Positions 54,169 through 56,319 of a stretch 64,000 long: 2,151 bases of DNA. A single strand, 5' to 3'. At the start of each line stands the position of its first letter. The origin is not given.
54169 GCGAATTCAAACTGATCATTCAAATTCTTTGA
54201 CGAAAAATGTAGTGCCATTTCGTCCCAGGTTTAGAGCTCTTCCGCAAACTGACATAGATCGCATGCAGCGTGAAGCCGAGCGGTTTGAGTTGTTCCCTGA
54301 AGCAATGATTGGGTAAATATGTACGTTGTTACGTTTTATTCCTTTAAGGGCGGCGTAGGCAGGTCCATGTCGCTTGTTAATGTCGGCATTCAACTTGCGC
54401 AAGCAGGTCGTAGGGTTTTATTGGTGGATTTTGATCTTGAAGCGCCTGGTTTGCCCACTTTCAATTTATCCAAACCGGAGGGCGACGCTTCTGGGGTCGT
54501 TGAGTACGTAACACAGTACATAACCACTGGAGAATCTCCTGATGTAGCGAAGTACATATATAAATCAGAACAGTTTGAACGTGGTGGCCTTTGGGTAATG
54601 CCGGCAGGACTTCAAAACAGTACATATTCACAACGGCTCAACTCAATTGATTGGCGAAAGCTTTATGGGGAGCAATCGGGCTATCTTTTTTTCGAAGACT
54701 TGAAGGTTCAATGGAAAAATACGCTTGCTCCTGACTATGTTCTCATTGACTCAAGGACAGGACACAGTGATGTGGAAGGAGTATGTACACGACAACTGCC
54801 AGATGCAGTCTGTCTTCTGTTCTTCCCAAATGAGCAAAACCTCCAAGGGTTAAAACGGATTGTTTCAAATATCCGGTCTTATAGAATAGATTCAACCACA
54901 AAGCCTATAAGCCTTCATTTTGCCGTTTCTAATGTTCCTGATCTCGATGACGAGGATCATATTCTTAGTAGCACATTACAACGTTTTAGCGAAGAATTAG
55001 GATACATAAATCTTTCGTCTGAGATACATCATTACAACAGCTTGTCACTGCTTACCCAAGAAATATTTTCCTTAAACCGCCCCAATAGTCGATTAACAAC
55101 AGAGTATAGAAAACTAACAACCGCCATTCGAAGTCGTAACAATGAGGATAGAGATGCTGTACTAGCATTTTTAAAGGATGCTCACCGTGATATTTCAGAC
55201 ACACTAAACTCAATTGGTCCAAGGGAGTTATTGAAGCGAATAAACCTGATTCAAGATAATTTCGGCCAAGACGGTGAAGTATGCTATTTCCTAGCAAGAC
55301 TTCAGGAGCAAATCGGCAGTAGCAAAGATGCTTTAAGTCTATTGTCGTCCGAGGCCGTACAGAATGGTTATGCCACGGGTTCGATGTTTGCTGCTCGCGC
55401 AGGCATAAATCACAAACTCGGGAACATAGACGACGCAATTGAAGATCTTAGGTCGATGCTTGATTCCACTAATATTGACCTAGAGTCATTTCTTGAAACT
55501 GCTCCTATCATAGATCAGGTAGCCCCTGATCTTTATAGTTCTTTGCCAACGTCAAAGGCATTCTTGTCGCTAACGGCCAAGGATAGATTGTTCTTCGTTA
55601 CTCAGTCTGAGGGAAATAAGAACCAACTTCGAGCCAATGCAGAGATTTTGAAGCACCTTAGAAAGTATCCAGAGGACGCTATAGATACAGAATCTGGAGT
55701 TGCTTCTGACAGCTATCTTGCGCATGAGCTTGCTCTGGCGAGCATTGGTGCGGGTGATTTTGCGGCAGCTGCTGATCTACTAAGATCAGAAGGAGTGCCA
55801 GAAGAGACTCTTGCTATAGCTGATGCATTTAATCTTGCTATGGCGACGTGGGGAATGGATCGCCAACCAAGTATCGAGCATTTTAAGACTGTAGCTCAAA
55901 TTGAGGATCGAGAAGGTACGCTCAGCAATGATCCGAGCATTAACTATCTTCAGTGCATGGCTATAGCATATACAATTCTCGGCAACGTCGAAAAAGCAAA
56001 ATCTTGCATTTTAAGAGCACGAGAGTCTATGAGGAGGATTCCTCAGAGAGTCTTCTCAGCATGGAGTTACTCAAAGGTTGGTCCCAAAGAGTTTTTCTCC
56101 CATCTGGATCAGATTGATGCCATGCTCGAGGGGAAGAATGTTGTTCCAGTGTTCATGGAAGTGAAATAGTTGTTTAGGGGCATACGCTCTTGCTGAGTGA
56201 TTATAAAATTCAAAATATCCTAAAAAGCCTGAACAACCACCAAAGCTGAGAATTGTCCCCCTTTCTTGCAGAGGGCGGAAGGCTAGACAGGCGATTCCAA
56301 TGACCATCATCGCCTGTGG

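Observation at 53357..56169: Low-GC three-gene operon (MqsR-like / extended MqsA-like / ParA-MinD-TPR ATPase) in the cargo region of a P2-like prophage - candidate undescribed defence or toxin module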

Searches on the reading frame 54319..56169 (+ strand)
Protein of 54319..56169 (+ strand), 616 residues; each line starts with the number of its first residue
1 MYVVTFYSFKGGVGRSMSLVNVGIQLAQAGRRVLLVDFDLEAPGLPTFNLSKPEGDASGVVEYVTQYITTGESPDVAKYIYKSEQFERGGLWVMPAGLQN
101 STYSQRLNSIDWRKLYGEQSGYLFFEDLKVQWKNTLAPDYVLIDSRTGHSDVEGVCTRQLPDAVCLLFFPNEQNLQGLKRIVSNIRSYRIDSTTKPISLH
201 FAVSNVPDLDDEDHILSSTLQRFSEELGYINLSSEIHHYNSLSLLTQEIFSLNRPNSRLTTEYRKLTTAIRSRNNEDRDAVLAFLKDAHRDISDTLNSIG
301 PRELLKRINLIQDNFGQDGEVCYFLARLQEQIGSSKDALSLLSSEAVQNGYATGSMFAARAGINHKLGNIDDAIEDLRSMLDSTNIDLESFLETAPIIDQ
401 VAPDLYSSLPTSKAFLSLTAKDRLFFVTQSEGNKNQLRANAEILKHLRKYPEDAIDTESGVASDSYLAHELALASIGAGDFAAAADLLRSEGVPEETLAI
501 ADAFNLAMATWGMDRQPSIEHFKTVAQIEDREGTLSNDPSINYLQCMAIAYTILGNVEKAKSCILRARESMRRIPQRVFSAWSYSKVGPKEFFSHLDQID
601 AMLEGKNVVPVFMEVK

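Call 4: search_protein_families(library=pfam, proteins=[window:54319-56169:+], max_evalue=0.1)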
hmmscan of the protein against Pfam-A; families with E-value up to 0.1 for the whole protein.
window:54319-56169:+ (616 aa): 10 families
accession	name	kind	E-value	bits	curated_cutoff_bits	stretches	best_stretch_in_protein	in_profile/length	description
PF13614.12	AAA_31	-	1.5e-08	35.2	27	1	2-146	2-126/177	AAA domain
PF01656.29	CbiA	-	3.8e-08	33.8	25.4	1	5-212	2-88/125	CobQ/CobB/MinD/ParA nucleotide binding domain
PF10609.15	ParA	-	1.9e-06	28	27.1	1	3-48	5-50/246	NUBPL iron-transfer P-loop NTPase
PF07015.17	VirC1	-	0.00045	20.1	24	1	1-42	1-42/231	VirC1 protein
PF13424.12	TPR_12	-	0.00054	20.5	30.1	1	546-587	8-51/77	Tetratricopeptide repeat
PF00142.24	Fer4_NifH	-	0.0012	18.8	25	1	5-39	4-37/271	4Fe-4S iron sulfur cluster binding proteins, NifH/frxC family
PF07719.23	TPR_2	-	0.0022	18.4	27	0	543-568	3-28/34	Tetratricopeptide repeat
PF00515.34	TPR_1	-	0.026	14.8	27.8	0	363-378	10-25/34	Tetratricopeptide repeat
PF13181.12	TPR_8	-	0.033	14.8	25.7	0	549-567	9-27/34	Tetratricopeptide repeat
PF02374.21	ArsA_ATPase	-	0.04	13.6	24.3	1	6-39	5-38/305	Anion-transporting ATPase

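Call 5: search_protein_families(library=padloc, proteins=[window:54319-56169:+], max_evalue=0.1)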
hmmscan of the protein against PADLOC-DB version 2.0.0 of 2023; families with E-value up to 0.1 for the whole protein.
window:54319-56169:+ (616 aa): 2 families
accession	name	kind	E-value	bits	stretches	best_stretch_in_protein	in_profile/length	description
PDLC04559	PDC-M28B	-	6e-31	106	1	4-215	131-348/438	-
PDLC04560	PDC-M28B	-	4e-14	50.7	1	4-178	17-204/327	-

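Call 6: search_protein_families(library=ncbifam, proteins=[window:54319-56169:+], max_evalue=0.1)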
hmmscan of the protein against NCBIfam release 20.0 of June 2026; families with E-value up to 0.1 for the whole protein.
window:54319-56169:+ (616 aa): 18 families
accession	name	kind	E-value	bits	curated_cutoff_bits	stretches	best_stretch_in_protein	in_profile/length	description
NF047398.1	AAA_KGGVGR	domain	3.4e-52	177.6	90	1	2-185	3-189/190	KGGVGR-motif variant AAA ATPase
NF041136.1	MrpORP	equivalog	9.2e-06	25.2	450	1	5-47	9-51/365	iron-sulfur cluster carrier protein MrpORP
TIGR01968.1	minD_bact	equivalog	2.3e-05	23.9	212.9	1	3-40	3-40/261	septum site-determining protein MinD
NF008669.0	PRK11670.1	equivalog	5.5e-05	22.2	348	1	4-59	110-165/369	iron-sulfur cluster carrier protein ApbC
NF040564.1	SCO2523_fam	equivalog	8.7e-05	21.9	200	1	7-77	6-79/305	SCO2523 family variant P-loop protein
NF041546.1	ParA_partition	equivalog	0.0001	21.9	180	1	3-40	1-38/203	ParA family partition ATPase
NF010423.0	PRK13849.1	equivalog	0.00013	21.4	313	1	1-42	1-42/231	conjugal transfer ATPase VirC1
TIGR01969.1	minD_arch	subfamily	0.00032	19.9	201.75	1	3-41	2-40/251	cell division ATPase MinD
TIGR03453.1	partition_RepA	equivalog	0.001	18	348.45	1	3-103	106-202/387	plasmid partitioning protein RepA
TIGR03018.1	pepcterm_TyrKin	hypoth_equivalog_domain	0.0014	18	230.65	1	8-102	42-126/207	XrtA-associated tyrosine autokinase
TIGR03371.1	cellulose_yhjQ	equivalog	0.003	17.1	157.85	1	1-40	1-40/246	cellulose biosynthesis protein BcsQ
TIGR01007.1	eps_fam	subfamily_domain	0.0036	16.9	108.05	1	6-48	22-65/204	polysaccharide biosynthesis tyrosine autokinase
NF008079.0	PRK10818.1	equivalog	0.0096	15.3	508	1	4-41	5-42/270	septum site-determining protein MinD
TIGR04291.1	arsen_driv_ArsA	equivalog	0.012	14.4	650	1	5-39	6-40/565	arsenical pump-driving ATPase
TIGR00345.1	GET3_arsA_TRC40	subfamily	0.04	13.4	135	1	9-39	4-34/299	TRC40/GET3/ArsA family transport-energizing ATPase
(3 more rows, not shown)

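Call 8: search_protein_families(library=phrogs, proteins=[window:54319-56169:+], max_evalue=0.01)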
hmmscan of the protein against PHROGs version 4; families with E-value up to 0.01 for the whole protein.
window:54319-56169:+ (616 aa): 1 family
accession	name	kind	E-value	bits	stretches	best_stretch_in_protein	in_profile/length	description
phrog_164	-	DNA, RNA and nucleotide metabolism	1.9e-14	54.6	1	1-278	224-477/500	ParA-like partition protein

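Call 10: find_homologous_proteins(query=window:54319-56169:+, max_evalue=0.00001)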
Query window:54319-56169:+ (616 aa): 4435 proteins with E <= 0.00001 among 8000 candidates; the best 120 are listed.
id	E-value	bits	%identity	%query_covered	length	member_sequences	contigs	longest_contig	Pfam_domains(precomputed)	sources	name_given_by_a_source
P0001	0.0e+0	1341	100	97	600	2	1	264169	-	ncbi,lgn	-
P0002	4.3e-276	935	69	100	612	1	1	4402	PF10609.16,PF01656.30,PF13614.13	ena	-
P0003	1.9e-258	877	66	100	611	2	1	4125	PF14559.13,PF10609.16,PF01656.30,PF13614.13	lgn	-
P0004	1.3e-253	861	64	99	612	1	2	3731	PF10609.16,PF01656.30,PF13614.13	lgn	-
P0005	4.8e-231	786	58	100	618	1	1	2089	PF10609.16,PF01656.30,PF13614.13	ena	-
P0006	2.9e-229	781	58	100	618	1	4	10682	PF10609.16,PF01656.30,PF13614.13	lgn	-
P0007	1.6e-227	775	58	100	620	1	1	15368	PF10609.16,PF01656.30,PF13614.13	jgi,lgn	jgi:MinD-like ATPase involved in chromosome partitioning or flagellar assembly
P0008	1.3e-225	768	58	100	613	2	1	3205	PF10609.16,PF01656.30,PF13614.13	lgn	-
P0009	2.2e-225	768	57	100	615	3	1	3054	PF00142.25,PF10609.16,PF01656.30,PF13614.13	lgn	-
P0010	7.8e-224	763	57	100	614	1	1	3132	PF00142.25,PF10609.16,PF01656.30,PF13614.13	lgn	-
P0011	1.2e-223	762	57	100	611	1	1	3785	PF10609.16,PF01656.30,PF13614.13,PF07719.24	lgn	-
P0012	1.5e-221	755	57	100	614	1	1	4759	PF10609.16,PF01656.30,PF13614.13,PF13428.13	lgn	-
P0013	5.6e-220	750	58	100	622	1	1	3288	PF10609.16,PF01656.30,PF13614.13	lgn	-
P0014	6.2e-220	750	58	100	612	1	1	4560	PF10609.16,PF01656.30,PF13614.13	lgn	-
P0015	3.5e-217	741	56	100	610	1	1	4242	PF10609.16,PF01656.30,PF13614.13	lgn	-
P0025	1.9e-203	695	53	100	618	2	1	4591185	PF10609.16,PF01656.30,PF13614.13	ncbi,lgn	-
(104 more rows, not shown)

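Call 12: find_encoding_contigs(protein=P0025, flank=8000, max_places=3)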
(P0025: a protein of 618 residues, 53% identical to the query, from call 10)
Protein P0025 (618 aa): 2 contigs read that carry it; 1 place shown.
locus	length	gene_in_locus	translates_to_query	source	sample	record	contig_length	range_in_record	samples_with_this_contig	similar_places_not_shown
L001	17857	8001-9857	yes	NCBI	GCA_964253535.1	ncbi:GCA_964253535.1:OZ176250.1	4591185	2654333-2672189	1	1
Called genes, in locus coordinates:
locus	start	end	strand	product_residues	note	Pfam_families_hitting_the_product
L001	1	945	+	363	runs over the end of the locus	PF00480:ROK (weak)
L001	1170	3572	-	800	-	PF00912:Transgly, PF00905:Transpeptidase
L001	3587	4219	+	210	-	-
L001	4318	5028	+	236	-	PF01625:PMSR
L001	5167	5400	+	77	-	PF12244:DUF3606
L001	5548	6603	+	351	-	PF24684:Vgb_lyase, PF07494:Reg_prop (faint), PF08450:SGL (faint)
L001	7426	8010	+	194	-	PF15731:MqsA_antitoxin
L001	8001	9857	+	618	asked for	PF01656:CbiA, PF10609:ParA (weak), PF13614:AAA_31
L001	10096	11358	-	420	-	PF07690:MFS_1, PF00083:Sugar_tr, PF05977:MFS_3, PF12832:MFS_1_like (weak), PF07690:MFS_1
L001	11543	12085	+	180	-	PF13302:Acetyltransf_3, PF13523:Acetyltransf_8, PF00583:Acetyltransf_1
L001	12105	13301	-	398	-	PF00155:Aminotran_1_2, PF12897:Asp_aminotransf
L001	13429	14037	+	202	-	PF00440:TetR_N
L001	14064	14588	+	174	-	-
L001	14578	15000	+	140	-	PF03061:4HBT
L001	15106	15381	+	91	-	PF13560:HTH_31, PF01381:HTH_3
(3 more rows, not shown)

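Call 13: find_related_loci(query=A1, collection=genome_contigs, flank=6000)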
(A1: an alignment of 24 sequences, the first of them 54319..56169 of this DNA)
Query A1 (616 aa) in genome_contigs; peptide patterns used: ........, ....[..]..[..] (x = any residue, [..] = any of these).
599 stretches matched a pattern (row limit reached: there are more); 500 encode a relative of the query (tblastn E <= 1e-3); the best 80 are kept; 80 distinct loci.
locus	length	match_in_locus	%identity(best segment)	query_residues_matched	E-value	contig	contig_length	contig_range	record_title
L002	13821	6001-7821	50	1-614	0e+0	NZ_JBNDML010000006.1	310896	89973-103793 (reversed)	Paraburkholderia sp. GAS42 Ga0573056_06, whole genome shotgun sequence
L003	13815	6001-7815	55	1-613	0e+0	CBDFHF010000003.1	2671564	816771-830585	MAG: Methylococcales bacterium isolate 02f8ee93-3c60-4e98-9b8f-c2b5605b1d6f genome assembly, contig: contig_3, whole gen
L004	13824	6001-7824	39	1-613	3e-143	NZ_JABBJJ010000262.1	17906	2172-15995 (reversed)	Pyxidicoccus fallax strain DSM 14698 NODE_262_length_17906_cov_48.6554, whole genome shotgun sequence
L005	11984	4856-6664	41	1-613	6e-143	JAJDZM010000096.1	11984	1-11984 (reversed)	MAG: Candidatus Binatia bacterium isolate jk18x40bins.50 k141_1172304, whole genome shotgun sequence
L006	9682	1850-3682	40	1-613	3e-142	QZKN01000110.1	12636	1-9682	MAG: Candidatus Omnitrophota bacterium isolate SURF_12 Ga0104751_1006926, whole genome shotgun sequence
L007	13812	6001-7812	41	1-613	2e-139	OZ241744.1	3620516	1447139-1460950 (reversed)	MAG: uncultured Candidatus Binatia bacterium isolate 1a802767-3803-4637-ab5b-ce8b9f0f9348 genome assembly, chromosome: 1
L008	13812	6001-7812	40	1-613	8e-139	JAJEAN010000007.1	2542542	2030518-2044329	MAG: Candidatus Latescibacterota bacterium isolate jk18x7bins.54 k141_2599900, whole genome shotgun sequence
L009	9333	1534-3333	41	1-614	7e-139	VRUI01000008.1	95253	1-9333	MAG: Planctomycetota bacterium isolate MohnsGC08_bin187 NODE_8_length_95253_cov_44.366962, whole genome shotgun sequence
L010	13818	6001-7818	40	1-614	7e-138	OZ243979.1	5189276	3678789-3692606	MAG: uncultured Candidatus Binatia bacterium isolate 1ea5a42d-c5b0-4d9d-a207-f079449ea76f genome assembly, chromosome: 1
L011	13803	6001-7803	40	1-613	3e-137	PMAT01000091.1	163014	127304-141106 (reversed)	MAG: Acidobacteriaceae bacterium isolate palsa_340 73.20120700_P1D.1_contig_835, whole genome shotgun sequence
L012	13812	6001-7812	40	1-613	1e-136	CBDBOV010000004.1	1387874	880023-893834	MAG: Spirochaetia bacterium isolate 68d78d2d-8fbf-4242-a4cd-80a334438824 genome assembly, contig: contig_4, whole genome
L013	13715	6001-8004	38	1-613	1e-136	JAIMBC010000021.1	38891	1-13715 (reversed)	MAG: Pirellulales bacterium isolate HOT.MB2.34 Contig21, whole genome shotgun sequence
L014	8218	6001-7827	56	1-613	0e+0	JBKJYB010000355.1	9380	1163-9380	MAG: Nitrosospira sp. isolate swi_bin.196 k127_2219001, whole genome shotgun sequence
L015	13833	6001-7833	39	1-613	3e-136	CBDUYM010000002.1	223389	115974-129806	MAG TPA_asm: uncultured Alphaproteobacteria bacterium isolate SRR22302374_binner123_Refined_59 genome assembly, contig:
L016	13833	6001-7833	41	1-613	5e-136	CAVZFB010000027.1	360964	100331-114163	MAG: uncultured Alphaproteobacteria bacterium isolate MFD05841.bin.2.6 genome assembly, contig: contig_16555, whole geno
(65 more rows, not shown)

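Call 31: search_dna_similar(query=window:54319-56169:+, collection=phages, mode=protein, max_evalue=0.00001, max_rows=20)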
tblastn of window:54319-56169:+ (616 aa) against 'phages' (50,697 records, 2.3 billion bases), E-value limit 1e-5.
No match.

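Call 32: search_dna_similar(query=window:54319-56169:+, collection=plasmids, mode=protein, max_evalue=0.00001, max_rows=25)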
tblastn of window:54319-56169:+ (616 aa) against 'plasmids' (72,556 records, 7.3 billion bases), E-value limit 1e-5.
Records with a match: 31; places in all: 32; records where one place covers at least 80% of the query: 5.
Best place of each record, by identity: <60% 31.
By first word of the organism name: Rhizobium 6; Burkholderia 3; Nostoc 2; Pseudanabaena 2; Enterobacter 2; Pseudomonas 2; Massilia 1; Polymorphobacter 1; Sinorhizobium 1; Deinococcus 1; and 10 more.
By predicted mobility (MOB-suite, as given by PLSDB): non-mobilizable 19; conjugative 10; mobilizable 2.
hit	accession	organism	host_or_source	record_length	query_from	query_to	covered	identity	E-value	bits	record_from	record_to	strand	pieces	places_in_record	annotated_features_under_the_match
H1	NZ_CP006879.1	Rhizobium gallicum bv. gallicum R602sp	Phaseolus vulgaris,whole ...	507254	1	610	99%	38.9%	5e-108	365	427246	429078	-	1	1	AAA family ATPase | type II TA system antitoxin MqsA family protein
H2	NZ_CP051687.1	Massilia forsythiae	cell culture,Flower of Forsythia koreana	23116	1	614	100%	36.2%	9e-116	387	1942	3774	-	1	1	ParA family protein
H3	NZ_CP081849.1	Polymorphobacter megasporae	Megaspora,lichen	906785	1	614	100%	36.2%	8e-86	300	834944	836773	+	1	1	AAA family ATPase | hypothetical protein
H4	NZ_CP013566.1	Rhizobium phaseoli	Phaseolus vulgaris,Whole ...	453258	1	614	100%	36.2%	1e-105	357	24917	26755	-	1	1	ParA family protein | type II TA system antitoxin MqsA family protein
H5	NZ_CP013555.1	Rhizobium phaseoli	-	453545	1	614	100%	36.2%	1e-105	357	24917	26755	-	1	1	ParA family protein | type II TA system antitoxin MqsA family protein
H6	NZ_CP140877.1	Rhizobium beringeri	Trifolium pratense,whole organism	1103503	3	270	44%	31.7%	2e-32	142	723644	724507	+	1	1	record has no annotation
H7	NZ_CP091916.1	Nostoc sp. UHCC 0870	cell culture,Brackish water, ...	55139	3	214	34%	37.3%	1e-27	127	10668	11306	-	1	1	ParA family protein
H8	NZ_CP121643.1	Rhizobium sp. CC1099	Onobrychis viciifolia,cell culture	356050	3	206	33%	34.1%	1e-24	117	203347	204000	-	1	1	hypothetical protein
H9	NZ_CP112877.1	Pseudanabaena galeata CCNP1313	-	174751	3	270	44%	25.5%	4e-8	65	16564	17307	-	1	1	MinD/ParA family protein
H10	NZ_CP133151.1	Sinorhizobium chiapasense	Acaciella angustissima,cell culture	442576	3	191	31%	35.9%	1e-23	114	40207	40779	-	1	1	TIR domain-containing protein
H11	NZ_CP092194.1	Deinococcus sp. KNUC1210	Setaria viridis,cell ...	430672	2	267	43%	24.4%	2e-7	62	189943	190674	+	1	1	MinD/ParA family protein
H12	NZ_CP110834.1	Agrobacterium sp. 13-2099-1-2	quaking aspen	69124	4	186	30%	35.4%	3e-10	71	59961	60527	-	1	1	AAA family ATPase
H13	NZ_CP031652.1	Pantoea agglomerans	soil core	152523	3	191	31%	33.5%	2e-15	88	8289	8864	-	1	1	AAA family ATPase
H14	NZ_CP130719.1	Streptomyces sp. NBC_01334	-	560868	4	208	33%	29.5%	4e-9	68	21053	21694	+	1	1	AAA family ATPase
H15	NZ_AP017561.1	Pseudanabaena sp. ABRG5-3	-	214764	3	187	30%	31.7%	3e-23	112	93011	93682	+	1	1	hypothetical protein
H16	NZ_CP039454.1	Enterobacter bugandensis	Homo sapiens,throat swab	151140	4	187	30%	30.3%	2e-12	79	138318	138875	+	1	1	AAA family ATPase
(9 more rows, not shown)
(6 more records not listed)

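Call 33: get_annotated_region(hit=H2, flank=5000)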
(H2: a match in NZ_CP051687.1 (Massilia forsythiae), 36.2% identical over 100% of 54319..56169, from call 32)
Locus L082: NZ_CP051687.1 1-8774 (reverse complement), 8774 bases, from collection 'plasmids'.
description: Massilia forsythiae strain GN2-R2 plasmid unnamed2, complete sequence
organism: Massilia forsythiae (NCBI taxid 2728020)
taxonomy: Bacteria; Pseudomonadota; Betaproteobacteria; Burkholderiales; Oxalobacteraceae; Massilia; Massilia forsythiae
host: -; source: cell culture,Flower of Forsythia koreana; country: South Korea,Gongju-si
typing (MOB-suite, as given by PLSDB): non-mobilizable
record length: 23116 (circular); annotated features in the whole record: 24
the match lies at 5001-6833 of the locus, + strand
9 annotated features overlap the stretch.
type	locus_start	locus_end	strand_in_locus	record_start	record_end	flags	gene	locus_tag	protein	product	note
CDS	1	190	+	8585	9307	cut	-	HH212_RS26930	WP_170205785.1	hypothetical protein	-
CDS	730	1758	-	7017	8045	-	-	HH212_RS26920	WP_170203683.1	IS5 family transposase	-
CDS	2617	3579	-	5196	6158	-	-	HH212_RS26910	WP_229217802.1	tyrosine-type recombinase/integrase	GO:0015074 - DNA integration [Evidence IEA]; GO:0006310 - DNA recombination [Evidence IEA]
CDS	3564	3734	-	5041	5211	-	-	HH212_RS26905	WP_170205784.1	hypothetical protein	-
CDS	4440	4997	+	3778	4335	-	-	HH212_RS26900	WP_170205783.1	type II TA system antitoxin MqsA family protein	-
CDS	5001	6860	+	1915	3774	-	-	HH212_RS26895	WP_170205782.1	ParA family protein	-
CDS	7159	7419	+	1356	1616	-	-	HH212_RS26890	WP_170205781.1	hypothetical protein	-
CDS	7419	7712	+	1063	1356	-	-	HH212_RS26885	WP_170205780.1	hypothetical protein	-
CDS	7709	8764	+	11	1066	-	-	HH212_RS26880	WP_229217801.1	replication initiator protein A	-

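Call 34: get_annotated_region(hit=H1, flank=6000)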
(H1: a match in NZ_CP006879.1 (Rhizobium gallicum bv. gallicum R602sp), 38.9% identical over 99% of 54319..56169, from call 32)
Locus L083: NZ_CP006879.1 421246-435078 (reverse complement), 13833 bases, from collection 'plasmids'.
description: Rhizobium gallicum bv. gallicum R602sp strain R602 voucher MSDJ1109 plasmid pRgalR602b, complete sequence
organism: Rhizobium gallicum bv. gallicum R602sp (NCBI taxid 1041138)
taxonomy: Bacteria; Pseudomonadota; Alphaproteobacteria; Hyphomicrobiales; Rhizobiaceae; Rhizobium; Rhizobium gallicum; Rhizobium gallicum bv. gallicum R602sp
host: -; source: Phaseolus vulgaris,whole organism,Agricultural field (no beans grown in the 5 previous years); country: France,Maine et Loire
typing (MOB-suite, as given by PLSDB): conjugative; replicon rep_cluster_471; relaxase MOBQ; mating-pair formation MPF_T
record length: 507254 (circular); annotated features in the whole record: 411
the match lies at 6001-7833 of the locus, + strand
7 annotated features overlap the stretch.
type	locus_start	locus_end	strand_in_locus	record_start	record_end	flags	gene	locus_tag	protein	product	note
CDS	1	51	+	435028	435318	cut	-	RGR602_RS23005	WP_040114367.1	type II toxin-antitoxin system RelE/ParE family toxin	GO:0008219 - cell death [Evidence IEA]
CDS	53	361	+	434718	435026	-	-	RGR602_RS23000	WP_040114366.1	addiction module antidote protein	-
CDS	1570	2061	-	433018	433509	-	-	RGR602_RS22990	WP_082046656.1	alanine racemase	-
CDS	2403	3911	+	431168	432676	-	-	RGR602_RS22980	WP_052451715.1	ATP-binding protein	-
CDS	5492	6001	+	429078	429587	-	-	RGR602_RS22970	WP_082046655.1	type II TA system antitoxin MqsA family protein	-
CDS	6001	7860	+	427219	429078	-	-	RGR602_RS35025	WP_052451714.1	AAA family ATPase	-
CDS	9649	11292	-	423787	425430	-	-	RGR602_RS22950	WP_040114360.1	MFS transporter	GO:0055085 - transmembrane transport [Evidence IEA]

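Call 42: search_protein_families(library=pfam, alignment_id=A4, max_evalue=0.00001)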
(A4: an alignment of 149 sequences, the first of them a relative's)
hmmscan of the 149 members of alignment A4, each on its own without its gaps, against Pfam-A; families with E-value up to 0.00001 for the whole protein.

A. member 1, L001:5443-6603:+ (386 aa): 3 families
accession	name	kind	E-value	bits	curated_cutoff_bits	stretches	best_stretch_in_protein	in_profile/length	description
PF24684.1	Vgb_lyase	-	6.3e-28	97.8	50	1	87-293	46-248/290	Virginiamycin B lyase family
PF08450.18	SGL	-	2e-09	37.9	26.3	0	321-356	190-225/246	SMP-30/Gluconolactonase/LRE-like region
PF07494.17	Reg_prop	-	5.6e-06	26.4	20.4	0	98-113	6-21/24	Two component regulator propeller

B. families by the number of members that match (of 149 scanned): 115 families (the first 25 are shown)
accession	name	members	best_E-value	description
PF02384.22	N6_Mtase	2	1.3e-103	N-6 DNA Methylase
PF00501.34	AMP-binding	2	2.3e-75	AMP-binding enzyme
PF01039.27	Carboxyl_trans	2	3.8e-70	Carboxyl transferase domain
PF02786.22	CPSase_L_D2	2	9.2e-59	Carbamoyl-phosphate synthase L chain, ATP binding domain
PF07690.21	MFS_1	2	8.1e-55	Major Facilitator Superfamily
PF00884.28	Sulfatase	2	4e-52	Sulfatase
PF01012.27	ETF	2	3e-43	Electron transfer flavoprotein domain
PF00289.28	Biotin_carb_N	2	1.2e-42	Biotin carboxylase, N-terminal domain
PF05685.18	Uma2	2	5e-38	Putative restriction endonuclease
PF00766.25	ETF_alpha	2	8.7e-35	Electron transfer flavoprotein FAD-binding domain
PF12161.14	HsdM_N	2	1.8e-33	HsdM N-terminal domain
PF01609.27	DDE_Tnp_1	2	3.4e-30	Transposase DDE domain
PF02785.25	Biotin_carb_C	2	1e-26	Biotin carboxylase C-terminal domain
PF00107.32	ADH_zinc_N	2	5.7e-26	Zinc-binding dehydrogenase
PF13193.12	AMP-binding_C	2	2.1e-21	AMP-binding enzyme C-terminal domain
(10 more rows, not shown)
